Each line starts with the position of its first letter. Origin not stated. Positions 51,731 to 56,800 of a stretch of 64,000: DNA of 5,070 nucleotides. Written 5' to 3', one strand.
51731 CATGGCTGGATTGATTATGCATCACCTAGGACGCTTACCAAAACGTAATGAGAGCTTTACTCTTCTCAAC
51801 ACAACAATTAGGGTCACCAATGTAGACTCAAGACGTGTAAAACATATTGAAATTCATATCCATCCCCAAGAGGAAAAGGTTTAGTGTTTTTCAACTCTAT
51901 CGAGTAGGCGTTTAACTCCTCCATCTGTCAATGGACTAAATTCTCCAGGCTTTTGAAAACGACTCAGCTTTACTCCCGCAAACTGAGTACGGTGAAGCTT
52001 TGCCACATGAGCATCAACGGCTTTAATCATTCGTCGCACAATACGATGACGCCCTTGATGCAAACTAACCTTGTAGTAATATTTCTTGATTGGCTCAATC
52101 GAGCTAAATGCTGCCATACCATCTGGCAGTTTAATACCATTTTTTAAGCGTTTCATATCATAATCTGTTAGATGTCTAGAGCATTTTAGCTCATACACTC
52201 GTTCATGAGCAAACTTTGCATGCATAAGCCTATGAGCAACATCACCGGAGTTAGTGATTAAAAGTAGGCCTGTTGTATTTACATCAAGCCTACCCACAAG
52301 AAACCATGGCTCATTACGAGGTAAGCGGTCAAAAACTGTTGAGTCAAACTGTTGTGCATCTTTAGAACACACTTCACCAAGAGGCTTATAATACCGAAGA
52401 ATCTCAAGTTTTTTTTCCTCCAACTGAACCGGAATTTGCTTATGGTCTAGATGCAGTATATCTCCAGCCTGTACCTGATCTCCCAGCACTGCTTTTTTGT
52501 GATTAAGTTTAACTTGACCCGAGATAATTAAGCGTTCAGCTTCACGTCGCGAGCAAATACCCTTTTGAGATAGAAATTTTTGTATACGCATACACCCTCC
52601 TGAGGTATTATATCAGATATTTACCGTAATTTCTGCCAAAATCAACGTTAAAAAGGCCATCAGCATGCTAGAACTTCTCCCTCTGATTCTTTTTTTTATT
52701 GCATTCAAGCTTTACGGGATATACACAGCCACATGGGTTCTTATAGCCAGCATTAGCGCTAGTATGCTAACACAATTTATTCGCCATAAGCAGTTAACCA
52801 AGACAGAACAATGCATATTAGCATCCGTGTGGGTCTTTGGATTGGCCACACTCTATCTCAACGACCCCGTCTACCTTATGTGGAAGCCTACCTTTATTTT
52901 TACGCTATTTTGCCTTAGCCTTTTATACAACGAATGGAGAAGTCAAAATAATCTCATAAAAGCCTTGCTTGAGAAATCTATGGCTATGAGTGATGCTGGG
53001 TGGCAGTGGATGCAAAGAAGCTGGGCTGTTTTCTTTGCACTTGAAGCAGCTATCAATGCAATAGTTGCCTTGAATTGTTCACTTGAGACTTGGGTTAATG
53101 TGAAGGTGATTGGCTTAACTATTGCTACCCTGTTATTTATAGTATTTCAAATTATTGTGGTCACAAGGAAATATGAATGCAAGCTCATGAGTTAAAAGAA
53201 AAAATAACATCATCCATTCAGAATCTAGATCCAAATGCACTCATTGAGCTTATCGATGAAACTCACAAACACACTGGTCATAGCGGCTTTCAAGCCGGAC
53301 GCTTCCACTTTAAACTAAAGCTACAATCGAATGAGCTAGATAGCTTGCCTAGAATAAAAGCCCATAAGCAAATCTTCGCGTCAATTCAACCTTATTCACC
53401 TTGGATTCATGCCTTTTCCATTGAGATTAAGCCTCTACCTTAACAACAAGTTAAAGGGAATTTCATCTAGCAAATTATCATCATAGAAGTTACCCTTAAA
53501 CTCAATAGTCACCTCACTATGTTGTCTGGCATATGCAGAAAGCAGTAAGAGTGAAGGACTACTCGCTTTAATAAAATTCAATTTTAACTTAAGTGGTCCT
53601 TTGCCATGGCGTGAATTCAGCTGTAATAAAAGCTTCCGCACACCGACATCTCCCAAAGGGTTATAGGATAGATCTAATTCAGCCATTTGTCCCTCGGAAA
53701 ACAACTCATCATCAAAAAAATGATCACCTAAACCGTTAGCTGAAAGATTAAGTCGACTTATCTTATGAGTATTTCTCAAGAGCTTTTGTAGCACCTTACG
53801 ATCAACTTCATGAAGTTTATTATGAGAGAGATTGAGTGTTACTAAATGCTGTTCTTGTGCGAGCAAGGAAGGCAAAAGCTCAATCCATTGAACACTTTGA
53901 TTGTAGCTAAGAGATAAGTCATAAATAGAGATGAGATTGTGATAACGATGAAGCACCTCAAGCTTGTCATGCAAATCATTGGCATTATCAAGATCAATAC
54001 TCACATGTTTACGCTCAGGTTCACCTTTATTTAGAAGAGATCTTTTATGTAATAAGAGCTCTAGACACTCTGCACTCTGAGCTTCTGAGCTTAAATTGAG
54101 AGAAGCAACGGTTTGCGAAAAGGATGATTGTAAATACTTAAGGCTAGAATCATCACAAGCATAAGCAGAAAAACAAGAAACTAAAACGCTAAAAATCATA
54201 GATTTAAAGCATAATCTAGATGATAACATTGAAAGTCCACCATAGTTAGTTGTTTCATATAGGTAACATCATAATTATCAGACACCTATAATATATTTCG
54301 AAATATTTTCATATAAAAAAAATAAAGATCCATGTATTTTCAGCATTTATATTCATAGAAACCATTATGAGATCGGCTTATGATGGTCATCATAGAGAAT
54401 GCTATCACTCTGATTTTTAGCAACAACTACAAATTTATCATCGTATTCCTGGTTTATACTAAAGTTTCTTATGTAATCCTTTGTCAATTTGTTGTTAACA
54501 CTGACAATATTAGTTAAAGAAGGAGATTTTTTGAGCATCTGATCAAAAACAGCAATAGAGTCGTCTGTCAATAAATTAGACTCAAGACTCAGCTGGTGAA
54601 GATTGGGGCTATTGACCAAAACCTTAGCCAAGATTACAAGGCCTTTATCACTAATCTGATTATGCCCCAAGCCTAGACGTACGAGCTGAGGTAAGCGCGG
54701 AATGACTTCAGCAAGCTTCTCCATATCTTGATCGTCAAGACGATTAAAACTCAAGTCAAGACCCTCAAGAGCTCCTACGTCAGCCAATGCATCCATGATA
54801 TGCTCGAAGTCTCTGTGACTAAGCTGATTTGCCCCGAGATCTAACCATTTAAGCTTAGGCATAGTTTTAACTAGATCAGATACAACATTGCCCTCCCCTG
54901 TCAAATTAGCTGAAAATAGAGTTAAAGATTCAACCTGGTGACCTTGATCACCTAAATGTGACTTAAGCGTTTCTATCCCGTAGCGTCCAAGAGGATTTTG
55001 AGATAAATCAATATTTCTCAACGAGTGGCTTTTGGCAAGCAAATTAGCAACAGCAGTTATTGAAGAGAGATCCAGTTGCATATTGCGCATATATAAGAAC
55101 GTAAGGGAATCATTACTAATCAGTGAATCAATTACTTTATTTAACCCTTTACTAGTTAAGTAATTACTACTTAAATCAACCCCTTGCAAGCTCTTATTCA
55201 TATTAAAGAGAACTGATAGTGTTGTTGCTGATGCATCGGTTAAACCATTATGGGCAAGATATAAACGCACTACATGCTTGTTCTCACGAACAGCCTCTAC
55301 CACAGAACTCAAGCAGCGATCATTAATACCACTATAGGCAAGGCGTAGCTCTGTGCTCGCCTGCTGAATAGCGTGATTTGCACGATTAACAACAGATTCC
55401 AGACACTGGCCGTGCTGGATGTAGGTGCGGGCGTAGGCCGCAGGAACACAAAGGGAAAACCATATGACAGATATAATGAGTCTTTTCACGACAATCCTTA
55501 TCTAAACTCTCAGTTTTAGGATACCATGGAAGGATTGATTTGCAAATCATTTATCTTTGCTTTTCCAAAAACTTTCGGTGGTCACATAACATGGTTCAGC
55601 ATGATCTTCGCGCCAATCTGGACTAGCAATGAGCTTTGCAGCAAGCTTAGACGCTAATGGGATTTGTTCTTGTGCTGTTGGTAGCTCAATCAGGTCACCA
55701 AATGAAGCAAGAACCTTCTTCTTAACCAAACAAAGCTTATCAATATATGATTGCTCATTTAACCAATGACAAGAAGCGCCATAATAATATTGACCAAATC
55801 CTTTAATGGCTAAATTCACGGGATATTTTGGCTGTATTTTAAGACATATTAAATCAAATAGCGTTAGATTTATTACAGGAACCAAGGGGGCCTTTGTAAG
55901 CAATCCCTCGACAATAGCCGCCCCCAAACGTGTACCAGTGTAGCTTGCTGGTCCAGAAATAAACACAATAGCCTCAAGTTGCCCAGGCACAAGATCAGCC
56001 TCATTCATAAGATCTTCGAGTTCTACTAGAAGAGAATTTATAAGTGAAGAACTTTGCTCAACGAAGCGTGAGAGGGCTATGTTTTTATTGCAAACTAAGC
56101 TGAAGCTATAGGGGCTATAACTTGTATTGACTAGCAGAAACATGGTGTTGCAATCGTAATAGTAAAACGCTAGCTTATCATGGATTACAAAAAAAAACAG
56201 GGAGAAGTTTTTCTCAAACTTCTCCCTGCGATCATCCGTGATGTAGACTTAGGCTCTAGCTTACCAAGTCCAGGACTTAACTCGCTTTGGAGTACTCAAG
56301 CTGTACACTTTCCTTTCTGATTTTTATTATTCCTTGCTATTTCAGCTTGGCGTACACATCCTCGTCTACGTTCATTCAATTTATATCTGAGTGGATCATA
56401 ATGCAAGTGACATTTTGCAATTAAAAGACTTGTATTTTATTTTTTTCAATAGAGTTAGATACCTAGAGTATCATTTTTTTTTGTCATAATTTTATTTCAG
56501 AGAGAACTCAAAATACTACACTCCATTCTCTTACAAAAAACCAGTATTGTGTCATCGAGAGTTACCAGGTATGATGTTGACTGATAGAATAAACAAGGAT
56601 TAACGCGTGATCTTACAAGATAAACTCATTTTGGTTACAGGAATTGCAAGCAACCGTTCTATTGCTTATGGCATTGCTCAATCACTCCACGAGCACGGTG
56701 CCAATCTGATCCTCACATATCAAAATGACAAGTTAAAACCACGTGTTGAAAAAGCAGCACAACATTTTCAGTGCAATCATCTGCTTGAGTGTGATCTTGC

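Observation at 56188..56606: Orphan strong intrinsic terminator and GGA-rich non-coding stretch between tsaB and fabI: candidate Csr/Rsm-type sRNA on the minus strand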

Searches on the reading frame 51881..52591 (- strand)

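Call 23: search_protein_families(library=ncbifam, proteins=[window:51881-52591:-])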
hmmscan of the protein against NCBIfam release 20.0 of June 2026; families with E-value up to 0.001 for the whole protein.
window:51881-52591:- (236 aa): 6 families
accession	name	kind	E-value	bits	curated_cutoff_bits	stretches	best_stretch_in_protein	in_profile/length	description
NF007976.1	PRK10700.1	equivalog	4.6e-45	153.9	290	1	2-219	4-230/291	23S rRNA pseudouridine(2605) synthase RluB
TIGR00093.1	TIGR00093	subfamily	7.7e-39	133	109.3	1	68-223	1-161/161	pseudouridine synthase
NF007784.0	PRK10475.1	equivalog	1.3e-38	132.6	318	1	1-235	7-238/290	23S rRNA pseudouridine(2604) synthase RluF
NF008097.0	PRK10839.1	equivalog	5.9e-26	91.5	275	1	1-226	1-227/232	16S rRNA pseudouridine(516) synthase RsuA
NF008487.1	PRK11394.1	equivalog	1.3e-08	34.6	284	1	97-161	62-126/206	23S rRNA pseudouridine(2457) synthase RluE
TIGR00005.1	rluA_subfam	subfamily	7e-08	32.1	192.7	1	2-130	7-153/298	RluA family pseudouridine synthase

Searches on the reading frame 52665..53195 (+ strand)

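Call 23: search_protein_families(library=ncbifam, proteins=[window:52665-53195:+])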
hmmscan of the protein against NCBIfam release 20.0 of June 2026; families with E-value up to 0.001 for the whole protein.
window:52665-53195:+ (176 aa): 7 families
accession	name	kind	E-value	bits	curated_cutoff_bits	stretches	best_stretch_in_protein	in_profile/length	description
TIGR00997.1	ispZ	equivalog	5.1e-39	134.3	165.2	1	2-169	5-172/178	septation protein IspZ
NF001325.0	PRK00259.1-3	equivalog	2e-37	129.3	180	1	2-169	5-172/177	septation protein A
NF001324.0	PRK00259.1-2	equivalog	2.6e-37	129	187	1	1-168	4-170/181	septation protein A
NF001326.0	PRK00259.1-4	equivalog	7.3e-32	111.3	277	1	1-169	4-172/179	septation protein A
NF001323.0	PRK00259.1-1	equivalog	7.8e-28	97.5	196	1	2-169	15-185/198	septation protein A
NF001327.0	PRK00259.1-5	equivalog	2.3e-17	63.7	327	1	13-169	30-185/197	septation protein A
NF041646.1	VC0807_fam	subfamily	0.00029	20.5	65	0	5-162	12-187/189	VC0807 family protein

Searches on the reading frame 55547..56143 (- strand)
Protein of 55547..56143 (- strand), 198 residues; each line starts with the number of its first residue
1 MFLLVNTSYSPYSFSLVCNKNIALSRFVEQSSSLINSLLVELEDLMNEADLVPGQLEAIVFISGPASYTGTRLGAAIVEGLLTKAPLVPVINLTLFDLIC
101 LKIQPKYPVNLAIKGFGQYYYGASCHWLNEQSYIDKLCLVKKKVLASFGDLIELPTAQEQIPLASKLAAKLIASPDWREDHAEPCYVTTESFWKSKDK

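Call 9: find_encoding_contigs(protein=window:55547-56143:-, flank=3000, max_places=6)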
Protein window:55547-56143:- (198 aa): 2 contigs read that carry it; 1 place shown.
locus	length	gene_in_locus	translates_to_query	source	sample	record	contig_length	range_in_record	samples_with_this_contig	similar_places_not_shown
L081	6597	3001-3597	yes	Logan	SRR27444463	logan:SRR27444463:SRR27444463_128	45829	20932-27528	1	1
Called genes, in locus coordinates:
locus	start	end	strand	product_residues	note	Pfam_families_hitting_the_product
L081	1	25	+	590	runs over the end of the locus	PF13623:SurA_N_2, PF13624:SurA_N_3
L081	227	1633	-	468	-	-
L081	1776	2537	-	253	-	PF00106:adh_short, PF13561:adh_short_C2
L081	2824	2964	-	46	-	-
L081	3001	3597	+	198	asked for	PF00814:TsaD (weak)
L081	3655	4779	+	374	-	PF13516:LRR_6 (faint), PF27087:LRR_TMOD-LMOD, PF12799:LRR_4 (faint), PF13855:LRR_8 (faint), PF00560:LRR_1 (faint)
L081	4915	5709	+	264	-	PF13516:LRR_6 (faint)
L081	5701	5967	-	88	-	PF01722:BolA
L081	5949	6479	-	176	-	PF04279:IspA, PF02038:ATP1G1_PLM_MAT8 (faint)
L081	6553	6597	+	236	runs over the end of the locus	PF01479:S4, PF00849:PseudoU_synth_2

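Call 11: find_homologous_proteins(query=window:55547-56143:-, max_evalue=0.00001)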
Query window:55547-56143:- (198 aa): 2 proteins with E <= 0.00001 among 222 candidates.
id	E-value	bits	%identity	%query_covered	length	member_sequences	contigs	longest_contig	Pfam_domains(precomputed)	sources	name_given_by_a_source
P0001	1.6e-123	428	98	100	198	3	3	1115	PF00814.32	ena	-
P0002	1.2e-63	233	57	99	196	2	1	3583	-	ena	-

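Call 12: find_encoding_contigs(protein=P0002, flank=4000)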
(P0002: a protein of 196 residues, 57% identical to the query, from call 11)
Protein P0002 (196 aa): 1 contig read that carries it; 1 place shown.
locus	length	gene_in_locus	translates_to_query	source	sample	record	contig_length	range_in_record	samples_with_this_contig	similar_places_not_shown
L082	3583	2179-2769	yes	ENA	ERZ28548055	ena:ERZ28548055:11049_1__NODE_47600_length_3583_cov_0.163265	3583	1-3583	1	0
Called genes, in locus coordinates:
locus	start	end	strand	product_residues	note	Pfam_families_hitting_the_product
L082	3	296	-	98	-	?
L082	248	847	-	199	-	-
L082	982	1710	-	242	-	PF00106:adh_short, PF08659:KR (weak), PF13561:adh_short_C2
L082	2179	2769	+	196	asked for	-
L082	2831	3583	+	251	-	?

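Call 13: find_encoding_contigs(protein=P0001, flank=4000)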
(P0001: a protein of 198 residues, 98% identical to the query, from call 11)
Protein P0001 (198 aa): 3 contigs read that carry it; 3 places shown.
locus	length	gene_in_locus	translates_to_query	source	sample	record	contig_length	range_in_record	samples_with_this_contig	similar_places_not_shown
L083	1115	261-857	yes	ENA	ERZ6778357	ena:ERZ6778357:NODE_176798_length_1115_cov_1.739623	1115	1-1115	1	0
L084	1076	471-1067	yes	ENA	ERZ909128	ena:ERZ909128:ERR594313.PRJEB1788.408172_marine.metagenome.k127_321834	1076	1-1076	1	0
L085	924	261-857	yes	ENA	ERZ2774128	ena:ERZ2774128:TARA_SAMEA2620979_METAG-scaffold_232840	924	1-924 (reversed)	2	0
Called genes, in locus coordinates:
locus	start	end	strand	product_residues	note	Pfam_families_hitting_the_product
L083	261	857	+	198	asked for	PF00814:TsaD (weak)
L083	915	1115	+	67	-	?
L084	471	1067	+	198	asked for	PF00814:TsaD (weak)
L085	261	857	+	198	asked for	PF00814:TsaD (weak)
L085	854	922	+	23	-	?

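Call 58: search_protein_families(library=ncbifam, proteins=[window:55547-56143:-], max_evalue=0.00001)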
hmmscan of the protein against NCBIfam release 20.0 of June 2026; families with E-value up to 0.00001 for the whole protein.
window:55547-56143:- (198 aa): 1 family
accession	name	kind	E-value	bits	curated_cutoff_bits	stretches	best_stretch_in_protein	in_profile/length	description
TIGR03725.1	T6A_YeaZ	equivalog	1e-14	55.1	69.3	1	3-102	2-100/212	tRNA (adenosine(37)-N6)-threonylcarbamoyltransferase complex dimerization subunit type 1 TsaB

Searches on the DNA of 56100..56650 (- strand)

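Call 4: search_rna_families(source=window, start=56100, end=56650, threshold=evalue, max_evalue=10, show_alignments=5)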
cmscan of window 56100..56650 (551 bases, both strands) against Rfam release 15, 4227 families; matches with E-value up to 10: 11.
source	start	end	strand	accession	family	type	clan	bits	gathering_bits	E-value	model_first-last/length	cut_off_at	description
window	56175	56243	-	RF00994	mir-1255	Gene; miRNA;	-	22.1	63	0.046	1-67/67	no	mir-1255 microRNA precursor family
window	56182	56237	-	RF03560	mir-3926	Gene; miRNA;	-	20.3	82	0.43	1-63/63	no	mir-3926 microRNA precursor family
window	56462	56593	-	RF01873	PISRT1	Gene; lncRNA;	-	19.8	70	4.1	1-107/107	no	Polled intersex syndrome regulated transcript 1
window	56464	56525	-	RF00136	SNORD81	Gene; snRNA; snoRNA; CD-box;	CL00050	16.7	50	4.7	1-77/77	no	Small nucleolar RNA SNORD81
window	56183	56232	-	RF04356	Plastid-ndhA-ndhB-1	Intron;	CL00155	15.9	61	1.2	1-49/49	no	Plastid-ndhA-ndhB-1 group II-D5 intron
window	56495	56557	-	RF02289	TtnuCD13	Gene; snRNA; snoRNA; CD-box;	-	15.6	75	9.2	1-63/63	no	Tetrahymena snoRNA TtnuCD13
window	56175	56220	+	RF02066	STnc320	Gene; sRNA;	-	15.3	50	4.1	1-55/55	no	Salmonella enterica sRNA STnc320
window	56207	56248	-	RF01370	CRISPR-DR57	Gene; CRISPR;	-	14.2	39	4.6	1-37/37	no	CRISPR RNA direct repeat element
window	56180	56206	+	RF00522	PreQ1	Cis-reg; riboswitch;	-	13.2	39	6.9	1-45/45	no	PreQ1 (pre queuosine) riboswitch aptamer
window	56188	56238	-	RF00893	MIR854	Gene; miRNA;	-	11.6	50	1.8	1-221/221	no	MIR854 microRNA precursor family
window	56366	56419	+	RF01704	Glutamine-II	Cis-reg; riboswitch;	-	11.2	33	4.3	1-60/60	no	Glutamine-II riboswitch aptamer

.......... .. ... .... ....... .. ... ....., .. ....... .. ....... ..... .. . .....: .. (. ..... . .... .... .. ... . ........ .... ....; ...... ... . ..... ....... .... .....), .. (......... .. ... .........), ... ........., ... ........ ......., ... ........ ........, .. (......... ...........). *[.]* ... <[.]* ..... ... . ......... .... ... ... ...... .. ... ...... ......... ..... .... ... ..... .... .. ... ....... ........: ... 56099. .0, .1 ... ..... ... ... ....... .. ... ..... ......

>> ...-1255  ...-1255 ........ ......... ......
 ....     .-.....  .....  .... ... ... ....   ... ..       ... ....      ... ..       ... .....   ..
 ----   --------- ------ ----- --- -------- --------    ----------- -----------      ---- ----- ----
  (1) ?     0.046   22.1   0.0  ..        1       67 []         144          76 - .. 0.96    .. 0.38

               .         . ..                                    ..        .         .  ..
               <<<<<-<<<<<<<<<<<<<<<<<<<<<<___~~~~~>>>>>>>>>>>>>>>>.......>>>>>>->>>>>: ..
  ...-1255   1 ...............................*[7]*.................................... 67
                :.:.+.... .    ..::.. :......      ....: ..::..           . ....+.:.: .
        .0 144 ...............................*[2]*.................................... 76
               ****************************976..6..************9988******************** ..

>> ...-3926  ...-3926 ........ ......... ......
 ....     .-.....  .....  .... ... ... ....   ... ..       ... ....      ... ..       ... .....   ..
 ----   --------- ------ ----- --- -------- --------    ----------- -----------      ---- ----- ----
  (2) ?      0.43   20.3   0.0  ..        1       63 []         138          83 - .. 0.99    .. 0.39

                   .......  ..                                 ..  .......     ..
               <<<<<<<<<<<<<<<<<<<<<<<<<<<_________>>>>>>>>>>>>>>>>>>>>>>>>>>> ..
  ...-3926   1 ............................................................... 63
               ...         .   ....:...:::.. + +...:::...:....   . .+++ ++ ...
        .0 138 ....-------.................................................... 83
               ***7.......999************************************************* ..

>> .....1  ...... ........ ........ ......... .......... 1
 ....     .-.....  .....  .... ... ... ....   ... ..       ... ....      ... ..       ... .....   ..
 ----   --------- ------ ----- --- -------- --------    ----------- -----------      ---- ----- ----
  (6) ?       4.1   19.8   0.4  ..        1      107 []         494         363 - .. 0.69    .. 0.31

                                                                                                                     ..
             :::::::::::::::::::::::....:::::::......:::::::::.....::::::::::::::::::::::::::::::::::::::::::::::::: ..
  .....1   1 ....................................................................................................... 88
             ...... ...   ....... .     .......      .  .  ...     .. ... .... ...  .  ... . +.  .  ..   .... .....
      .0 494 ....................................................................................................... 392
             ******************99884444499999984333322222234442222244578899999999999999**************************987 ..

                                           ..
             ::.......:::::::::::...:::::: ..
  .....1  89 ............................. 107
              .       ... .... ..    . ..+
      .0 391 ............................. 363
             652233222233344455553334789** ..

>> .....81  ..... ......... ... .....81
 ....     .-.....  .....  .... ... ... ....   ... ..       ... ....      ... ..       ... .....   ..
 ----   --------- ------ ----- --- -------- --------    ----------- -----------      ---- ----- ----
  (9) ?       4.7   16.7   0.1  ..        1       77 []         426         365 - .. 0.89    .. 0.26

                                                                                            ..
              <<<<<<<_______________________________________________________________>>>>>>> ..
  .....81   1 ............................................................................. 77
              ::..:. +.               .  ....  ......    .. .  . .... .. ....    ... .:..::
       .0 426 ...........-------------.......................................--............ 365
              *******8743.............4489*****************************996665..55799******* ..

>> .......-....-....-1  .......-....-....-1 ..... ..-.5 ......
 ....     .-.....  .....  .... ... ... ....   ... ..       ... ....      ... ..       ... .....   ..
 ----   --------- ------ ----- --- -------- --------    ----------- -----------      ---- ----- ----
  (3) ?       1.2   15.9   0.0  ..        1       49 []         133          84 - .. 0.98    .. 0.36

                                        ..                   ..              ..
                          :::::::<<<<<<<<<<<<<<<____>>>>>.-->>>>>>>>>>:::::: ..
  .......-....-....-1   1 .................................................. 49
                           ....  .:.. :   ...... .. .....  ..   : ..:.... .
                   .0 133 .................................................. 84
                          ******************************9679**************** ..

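Call 46: search_dna_similar(query=window:56189-56372:-, collection=plasmids, mode=distant, max_evalue=0.01)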
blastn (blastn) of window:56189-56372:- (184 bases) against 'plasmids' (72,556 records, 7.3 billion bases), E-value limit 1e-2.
No match.
